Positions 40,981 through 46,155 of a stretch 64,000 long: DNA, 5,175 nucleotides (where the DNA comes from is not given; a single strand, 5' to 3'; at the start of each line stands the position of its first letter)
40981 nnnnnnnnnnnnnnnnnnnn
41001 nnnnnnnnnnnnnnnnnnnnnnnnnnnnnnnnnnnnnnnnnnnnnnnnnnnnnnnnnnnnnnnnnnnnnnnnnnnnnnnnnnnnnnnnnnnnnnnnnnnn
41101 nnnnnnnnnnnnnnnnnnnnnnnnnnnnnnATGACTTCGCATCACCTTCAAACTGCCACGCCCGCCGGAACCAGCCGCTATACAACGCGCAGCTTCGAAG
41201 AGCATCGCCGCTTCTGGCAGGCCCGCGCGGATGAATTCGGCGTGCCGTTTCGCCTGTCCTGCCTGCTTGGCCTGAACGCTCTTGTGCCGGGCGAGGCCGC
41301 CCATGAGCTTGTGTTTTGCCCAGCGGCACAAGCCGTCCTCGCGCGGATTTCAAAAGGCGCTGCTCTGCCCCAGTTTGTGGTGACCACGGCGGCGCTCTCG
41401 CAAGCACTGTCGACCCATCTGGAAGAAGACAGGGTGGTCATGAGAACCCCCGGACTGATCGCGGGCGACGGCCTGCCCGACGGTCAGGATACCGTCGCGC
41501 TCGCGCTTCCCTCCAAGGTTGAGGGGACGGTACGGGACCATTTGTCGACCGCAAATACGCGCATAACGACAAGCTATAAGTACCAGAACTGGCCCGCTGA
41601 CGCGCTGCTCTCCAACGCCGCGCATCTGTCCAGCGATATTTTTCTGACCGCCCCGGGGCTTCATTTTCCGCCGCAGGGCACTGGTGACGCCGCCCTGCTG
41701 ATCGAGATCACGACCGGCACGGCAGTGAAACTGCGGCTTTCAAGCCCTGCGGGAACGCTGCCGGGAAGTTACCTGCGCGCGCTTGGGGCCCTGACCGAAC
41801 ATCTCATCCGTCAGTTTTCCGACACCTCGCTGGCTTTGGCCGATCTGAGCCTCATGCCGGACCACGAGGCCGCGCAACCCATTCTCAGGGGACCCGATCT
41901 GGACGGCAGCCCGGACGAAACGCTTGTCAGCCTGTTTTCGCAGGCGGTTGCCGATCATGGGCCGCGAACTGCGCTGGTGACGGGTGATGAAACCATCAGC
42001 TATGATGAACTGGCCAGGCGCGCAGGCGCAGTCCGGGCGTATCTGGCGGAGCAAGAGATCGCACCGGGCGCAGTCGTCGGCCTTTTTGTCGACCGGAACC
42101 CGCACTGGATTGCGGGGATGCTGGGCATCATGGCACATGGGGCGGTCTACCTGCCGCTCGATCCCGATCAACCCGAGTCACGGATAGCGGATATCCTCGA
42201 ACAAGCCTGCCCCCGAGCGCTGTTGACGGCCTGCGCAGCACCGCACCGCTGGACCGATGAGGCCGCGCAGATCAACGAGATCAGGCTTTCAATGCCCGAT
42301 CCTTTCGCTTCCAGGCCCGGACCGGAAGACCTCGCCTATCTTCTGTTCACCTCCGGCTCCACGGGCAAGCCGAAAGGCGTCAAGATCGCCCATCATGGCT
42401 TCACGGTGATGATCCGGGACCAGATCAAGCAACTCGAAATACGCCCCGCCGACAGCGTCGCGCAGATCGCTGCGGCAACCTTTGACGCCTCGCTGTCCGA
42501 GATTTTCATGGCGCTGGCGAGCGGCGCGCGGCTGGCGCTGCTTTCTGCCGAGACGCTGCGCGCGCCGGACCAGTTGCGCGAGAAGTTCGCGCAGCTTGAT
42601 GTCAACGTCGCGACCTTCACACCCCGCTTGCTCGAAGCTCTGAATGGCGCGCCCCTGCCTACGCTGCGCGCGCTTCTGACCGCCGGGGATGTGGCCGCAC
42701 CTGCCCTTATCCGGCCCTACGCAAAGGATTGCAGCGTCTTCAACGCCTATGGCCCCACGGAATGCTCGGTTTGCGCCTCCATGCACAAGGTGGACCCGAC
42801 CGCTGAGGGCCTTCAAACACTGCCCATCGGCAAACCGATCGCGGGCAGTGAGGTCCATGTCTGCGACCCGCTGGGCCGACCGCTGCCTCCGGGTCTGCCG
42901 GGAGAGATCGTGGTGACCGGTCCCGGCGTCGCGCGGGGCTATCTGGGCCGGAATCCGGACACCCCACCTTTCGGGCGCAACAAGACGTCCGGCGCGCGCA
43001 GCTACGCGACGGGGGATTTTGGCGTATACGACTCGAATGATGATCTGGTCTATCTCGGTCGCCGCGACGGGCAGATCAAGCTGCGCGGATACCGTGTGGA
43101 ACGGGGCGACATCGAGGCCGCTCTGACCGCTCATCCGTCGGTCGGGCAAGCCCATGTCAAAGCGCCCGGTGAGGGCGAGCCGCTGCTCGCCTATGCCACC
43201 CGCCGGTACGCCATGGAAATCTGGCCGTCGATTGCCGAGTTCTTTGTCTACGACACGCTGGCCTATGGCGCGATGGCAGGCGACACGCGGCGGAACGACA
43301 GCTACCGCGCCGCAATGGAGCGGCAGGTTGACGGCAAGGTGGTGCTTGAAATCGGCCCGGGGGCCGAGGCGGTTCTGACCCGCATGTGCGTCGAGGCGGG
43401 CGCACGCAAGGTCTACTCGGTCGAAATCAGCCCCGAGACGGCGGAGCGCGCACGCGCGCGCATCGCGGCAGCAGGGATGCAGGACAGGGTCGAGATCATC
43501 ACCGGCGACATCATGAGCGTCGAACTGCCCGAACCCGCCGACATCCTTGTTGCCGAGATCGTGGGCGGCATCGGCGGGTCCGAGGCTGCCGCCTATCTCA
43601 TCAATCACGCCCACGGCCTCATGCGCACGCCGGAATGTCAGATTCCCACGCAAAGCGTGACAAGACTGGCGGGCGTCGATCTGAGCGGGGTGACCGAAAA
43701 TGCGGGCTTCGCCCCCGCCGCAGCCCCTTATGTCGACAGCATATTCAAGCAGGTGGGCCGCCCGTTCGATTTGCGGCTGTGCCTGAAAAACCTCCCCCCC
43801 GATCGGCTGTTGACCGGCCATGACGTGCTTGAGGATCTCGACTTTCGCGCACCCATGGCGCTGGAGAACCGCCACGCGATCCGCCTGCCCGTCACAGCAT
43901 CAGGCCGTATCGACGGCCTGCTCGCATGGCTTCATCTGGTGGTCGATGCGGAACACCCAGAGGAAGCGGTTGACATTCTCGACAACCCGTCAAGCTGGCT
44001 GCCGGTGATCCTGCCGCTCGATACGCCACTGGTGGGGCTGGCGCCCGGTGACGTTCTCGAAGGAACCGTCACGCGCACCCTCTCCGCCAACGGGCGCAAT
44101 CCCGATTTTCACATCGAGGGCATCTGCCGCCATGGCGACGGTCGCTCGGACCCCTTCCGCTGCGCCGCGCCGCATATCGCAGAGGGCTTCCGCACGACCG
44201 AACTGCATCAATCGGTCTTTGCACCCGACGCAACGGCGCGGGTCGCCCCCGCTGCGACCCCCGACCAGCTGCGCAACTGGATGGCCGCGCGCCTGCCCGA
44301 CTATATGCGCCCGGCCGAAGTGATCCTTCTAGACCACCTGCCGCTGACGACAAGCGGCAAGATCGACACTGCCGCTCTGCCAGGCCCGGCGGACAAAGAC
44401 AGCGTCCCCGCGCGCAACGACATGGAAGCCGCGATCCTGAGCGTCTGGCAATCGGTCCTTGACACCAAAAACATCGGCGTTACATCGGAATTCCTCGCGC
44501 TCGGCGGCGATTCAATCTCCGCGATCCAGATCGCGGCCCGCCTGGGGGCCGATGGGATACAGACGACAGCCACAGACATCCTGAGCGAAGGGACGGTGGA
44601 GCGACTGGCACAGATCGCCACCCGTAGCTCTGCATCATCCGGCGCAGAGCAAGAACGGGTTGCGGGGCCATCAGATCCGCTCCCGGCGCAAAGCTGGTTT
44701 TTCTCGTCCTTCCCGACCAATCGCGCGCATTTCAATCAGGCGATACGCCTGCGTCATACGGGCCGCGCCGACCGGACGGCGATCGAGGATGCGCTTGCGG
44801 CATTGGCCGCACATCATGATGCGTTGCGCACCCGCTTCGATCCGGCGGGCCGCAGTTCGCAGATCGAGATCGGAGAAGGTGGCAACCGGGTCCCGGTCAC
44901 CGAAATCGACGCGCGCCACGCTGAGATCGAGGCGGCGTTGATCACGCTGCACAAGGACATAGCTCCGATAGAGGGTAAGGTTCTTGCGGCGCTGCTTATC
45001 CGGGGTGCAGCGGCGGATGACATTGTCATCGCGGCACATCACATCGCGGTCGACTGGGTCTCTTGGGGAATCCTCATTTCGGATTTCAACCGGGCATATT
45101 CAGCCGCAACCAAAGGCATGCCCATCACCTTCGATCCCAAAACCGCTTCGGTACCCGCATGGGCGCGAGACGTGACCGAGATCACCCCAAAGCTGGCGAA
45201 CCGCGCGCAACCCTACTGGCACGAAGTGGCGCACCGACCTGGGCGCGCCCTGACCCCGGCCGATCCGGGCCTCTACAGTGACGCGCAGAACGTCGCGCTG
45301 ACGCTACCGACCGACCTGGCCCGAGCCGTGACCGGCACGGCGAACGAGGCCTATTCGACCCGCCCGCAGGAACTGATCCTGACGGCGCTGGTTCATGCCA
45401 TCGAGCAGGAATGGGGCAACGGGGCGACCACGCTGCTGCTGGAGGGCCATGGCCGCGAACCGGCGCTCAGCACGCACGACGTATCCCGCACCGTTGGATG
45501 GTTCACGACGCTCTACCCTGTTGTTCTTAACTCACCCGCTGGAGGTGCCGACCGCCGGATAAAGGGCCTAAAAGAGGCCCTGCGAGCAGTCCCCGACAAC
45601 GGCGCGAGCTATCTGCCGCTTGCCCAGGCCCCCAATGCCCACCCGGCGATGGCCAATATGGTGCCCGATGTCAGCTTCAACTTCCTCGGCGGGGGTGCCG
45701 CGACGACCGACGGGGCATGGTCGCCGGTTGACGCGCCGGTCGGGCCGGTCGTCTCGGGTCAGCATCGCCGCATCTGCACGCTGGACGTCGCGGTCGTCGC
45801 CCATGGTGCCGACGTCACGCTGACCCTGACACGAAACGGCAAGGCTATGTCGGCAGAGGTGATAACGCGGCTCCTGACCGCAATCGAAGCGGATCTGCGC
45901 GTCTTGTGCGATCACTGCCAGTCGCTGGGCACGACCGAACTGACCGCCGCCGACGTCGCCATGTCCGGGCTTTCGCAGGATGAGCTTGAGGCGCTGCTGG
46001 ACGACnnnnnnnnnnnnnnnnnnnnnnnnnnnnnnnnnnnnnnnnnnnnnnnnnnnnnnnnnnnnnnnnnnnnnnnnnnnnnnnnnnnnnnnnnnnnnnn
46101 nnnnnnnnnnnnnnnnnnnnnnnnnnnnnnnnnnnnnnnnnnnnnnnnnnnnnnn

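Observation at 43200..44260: NRPS adenylation domain interrupted by a complete PRMT-like (protein arginine methyltransferase) fold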

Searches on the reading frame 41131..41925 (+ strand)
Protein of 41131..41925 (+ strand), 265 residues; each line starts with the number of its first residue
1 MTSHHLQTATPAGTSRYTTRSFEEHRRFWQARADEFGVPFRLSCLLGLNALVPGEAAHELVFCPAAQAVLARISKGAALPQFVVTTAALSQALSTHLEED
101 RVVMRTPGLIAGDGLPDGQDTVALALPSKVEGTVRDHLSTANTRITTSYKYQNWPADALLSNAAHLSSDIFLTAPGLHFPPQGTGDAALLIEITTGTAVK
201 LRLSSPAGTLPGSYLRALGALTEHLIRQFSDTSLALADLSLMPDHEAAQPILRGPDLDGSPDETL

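Call 60: search_protein_families(library=pfam, proteins=[window:41131-41925:+], max_evalue=1)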
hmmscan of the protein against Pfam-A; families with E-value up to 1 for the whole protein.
window:41131-41925:+ (265 aa): 1 family
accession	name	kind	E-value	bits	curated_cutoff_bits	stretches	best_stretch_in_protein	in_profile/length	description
PF17702.6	DUF5548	-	0.15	12.3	25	1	138-218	60-137/177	Family of unknown function (DUF5548)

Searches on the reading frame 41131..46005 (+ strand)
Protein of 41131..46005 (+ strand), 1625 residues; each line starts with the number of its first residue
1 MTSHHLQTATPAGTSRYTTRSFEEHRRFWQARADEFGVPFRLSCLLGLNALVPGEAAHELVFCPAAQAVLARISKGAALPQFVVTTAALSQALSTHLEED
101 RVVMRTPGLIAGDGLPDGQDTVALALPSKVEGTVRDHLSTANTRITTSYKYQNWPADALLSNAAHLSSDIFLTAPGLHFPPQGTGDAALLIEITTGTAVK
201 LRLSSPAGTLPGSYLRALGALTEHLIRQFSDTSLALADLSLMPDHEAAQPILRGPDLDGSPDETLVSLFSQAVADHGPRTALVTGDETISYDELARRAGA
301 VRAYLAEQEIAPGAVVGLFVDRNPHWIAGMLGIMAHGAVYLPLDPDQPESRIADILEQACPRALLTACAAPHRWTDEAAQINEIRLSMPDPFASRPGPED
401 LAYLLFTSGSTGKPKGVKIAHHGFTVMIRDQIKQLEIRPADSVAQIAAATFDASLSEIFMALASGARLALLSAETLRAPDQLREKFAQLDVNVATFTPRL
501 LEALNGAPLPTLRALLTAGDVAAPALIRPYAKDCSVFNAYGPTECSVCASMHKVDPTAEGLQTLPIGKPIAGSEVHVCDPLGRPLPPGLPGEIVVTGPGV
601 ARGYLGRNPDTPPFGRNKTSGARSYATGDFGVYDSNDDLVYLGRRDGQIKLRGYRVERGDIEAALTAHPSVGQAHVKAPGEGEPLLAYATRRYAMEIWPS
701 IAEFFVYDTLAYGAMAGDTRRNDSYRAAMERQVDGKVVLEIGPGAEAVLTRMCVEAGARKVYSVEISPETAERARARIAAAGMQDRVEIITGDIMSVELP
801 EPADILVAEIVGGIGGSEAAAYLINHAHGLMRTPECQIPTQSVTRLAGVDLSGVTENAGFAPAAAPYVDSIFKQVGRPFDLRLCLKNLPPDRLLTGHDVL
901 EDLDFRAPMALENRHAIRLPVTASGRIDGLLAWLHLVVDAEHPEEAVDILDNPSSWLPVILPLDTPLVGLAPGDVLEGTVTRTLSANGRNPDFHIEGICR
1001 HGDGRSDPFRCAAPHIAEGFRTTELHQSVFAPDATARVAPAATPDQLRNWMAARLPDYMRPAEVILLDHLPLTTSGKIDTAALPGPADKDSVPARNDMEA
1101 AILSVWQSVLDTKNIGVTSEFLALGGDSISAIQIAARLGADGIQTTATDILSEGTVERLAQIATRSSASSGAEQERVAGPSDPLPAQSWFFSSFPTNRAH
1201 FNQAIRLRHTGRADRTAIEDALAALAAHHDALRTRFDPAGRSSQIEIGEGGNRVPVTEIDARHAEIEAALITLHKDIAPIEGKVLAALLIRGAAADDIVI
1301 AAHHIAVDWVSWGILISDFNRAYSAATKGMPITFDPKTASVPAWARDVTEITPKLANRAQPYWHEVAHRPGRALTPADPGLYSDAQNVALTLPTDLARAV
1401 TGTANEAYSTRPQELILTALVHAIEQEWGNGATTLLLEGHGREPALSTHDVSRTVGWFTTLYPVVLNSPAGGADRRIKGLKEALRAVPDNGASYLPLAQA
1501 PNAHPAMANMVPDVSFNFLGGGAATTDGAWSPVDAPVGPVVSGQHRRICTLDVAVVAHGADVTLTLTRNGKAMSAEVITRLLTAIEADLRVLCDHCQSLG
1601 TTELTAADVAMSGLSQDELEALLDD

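Call 3: search_protein_families(library=pfam, proteins=[window:41131-46005:+], max_evalue=1)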
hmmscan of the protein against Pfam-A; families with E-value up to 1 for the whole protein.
window:41131-46005:+ (1625 aa): 11 families
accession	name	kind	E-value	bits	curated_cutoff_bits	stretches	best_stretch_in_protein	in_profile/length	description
PF00501.34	AMP-binding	-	9.2e-71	239.1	29.9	1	270-605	2-384/384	AMP-binding enzyme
PF00668.25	Condensation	-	1e-37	130.4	30.6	1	1185-1604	9-445/456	Condensation domain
PF00550.31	PP-binding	-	1.4e-09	38.5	20.8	1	1101-1161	2-65/67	Phosphopantetheine attachment site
PF13193.12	AMP-binding_C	-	4e-08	34.5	24.5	1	1040-1077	41-76/76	AMP-binding enzyme C-terminal domain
PF13649.12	Methyltransf_25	-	2.2e-05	25.5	27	1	738-808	1-70/97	Methyltransferase domain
PF08241.18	Methyltransf_11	-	0.00059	20.9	21.2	1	739-807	1-65/95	Methyltransferase domain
PF02475.24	TRM5-TYW2_MTfase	-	0.00073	20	28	1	721-810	22-112/164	TRM5/TYW2 methyltransferase domain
PF05185.22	PRMT5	-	0.0013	19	22.9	1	748-819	81-151/171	PRMT5 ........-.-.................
PF12847.13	Methyltransf_18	-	0.0014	19.1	27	1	735-824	15-101/151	Methyltransferase domain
PF02353.26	CMAS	-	0.0037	17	27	1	734-816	62-142/273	Mycolic acid cyclopropane synthetase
PF13578.12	Methyltransf_24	-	0.013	16.9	26.3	1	739-797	1-60/105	Methyltransferase domain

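Call 4: search_protein_families(library=ncbifam, proteins=[window:41131-46005:+], max_evalue=1)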
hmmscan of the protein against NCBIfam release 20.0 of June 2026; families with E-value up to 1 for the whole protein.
window:41131-46005:+ (1625 aa): 123 families (the best 25 are shown)
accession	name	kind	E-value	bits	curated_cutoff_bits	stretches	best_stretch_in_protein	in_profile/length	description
NF004282.0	PRK05691.1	subfamily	5e-162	540.6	4090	2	1042-1622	2650-3247/4334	non-ribosomal peptide synthase/polyketide synthase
TIGR01733.1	AA-adenyl-dom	subfamily_domain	1.7e-101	340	317.4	1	290-676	1-409/409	amino acid adenylation domain-containing protein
NF047350.1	aureusi_NRPS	equivalog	1.1e-86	291.2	2500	2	259-676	1430-1847/2373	aureusimine non-ribosomal peptide synthetase AusA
NF038078.1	NRPS_MxcG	equivalog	1.5e-84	284.3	2300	2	243-676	437-892/1442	myxochelin non-ribosomal peptide synthetase MxcG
NF041803.1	NRPS_SolG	exception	2.8e-77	260.3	2200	2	268-679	566-1001/1163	solanimycin non-ribosomal peptide synthetase SolG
NF003417.0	PRK04813.1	subfamily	1.5e-65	221.7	476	2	273-676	13-429/505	D-alanine--poly(phosphoribitol) ligase subunit DltA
NF007605.2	PRK10252.1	equivalog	2.2e-65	220.9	2400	2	223-677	413-887/1292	enterobactin non-ribosomal peptide synthetase EntF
TIGR01734.1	D-ala-DACP-lig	equivalog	4.6e-61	206.9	559.85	2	271-675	7-427/504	D-alanine--poly(phosphoribitol) ligase subunit DltA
TIGR03098.1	ligase_PEP_1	hypoth_equivalog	3.8e-45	154.3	592.35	3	395-676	159-449/517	acyl-CoA ligase (AMP-forming), exosortase A system-associated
NF004837.0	PRK06187.1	subfamily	1.9e-44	151.8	476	3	394-676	165-453/531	long-chain-fatty-acid--CoA ligase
TIGR03443.1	alpha_am_amid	equivalog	3.6e-38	130.7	1030.1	4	397-578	413-607/1390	L-aminoadipate-semialdehyde dehydrogenase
NF004511.1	PRK05852.1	equivalog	3.8e-34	118.2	650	1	266-678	2-437/505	FadD7 family fatty acid--CoA ligase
NF005801.1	PRK07656.1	equivalog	2.7e-30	105.5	657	2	394-676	159-434/500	FadD3 family acyl-CoA ligase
TIGR01923.1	menE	equivalog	3.3e-30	105.3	330.15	1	290-677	1-380/442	o-succinylbenzoate--CoA ligase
NF004822.0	PRK06178.1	equivalog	7.6e-30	104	782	4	539-677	363-500/571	acyl-CoA synthetase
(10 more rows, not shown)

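Call 16: find_encoding_contigs(protein=window:41131-46005:+, flank=2000, max_places=3)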
Protein window:41131-46005:+ (1625 aa): no gene with exactly this product is on record in the collection.
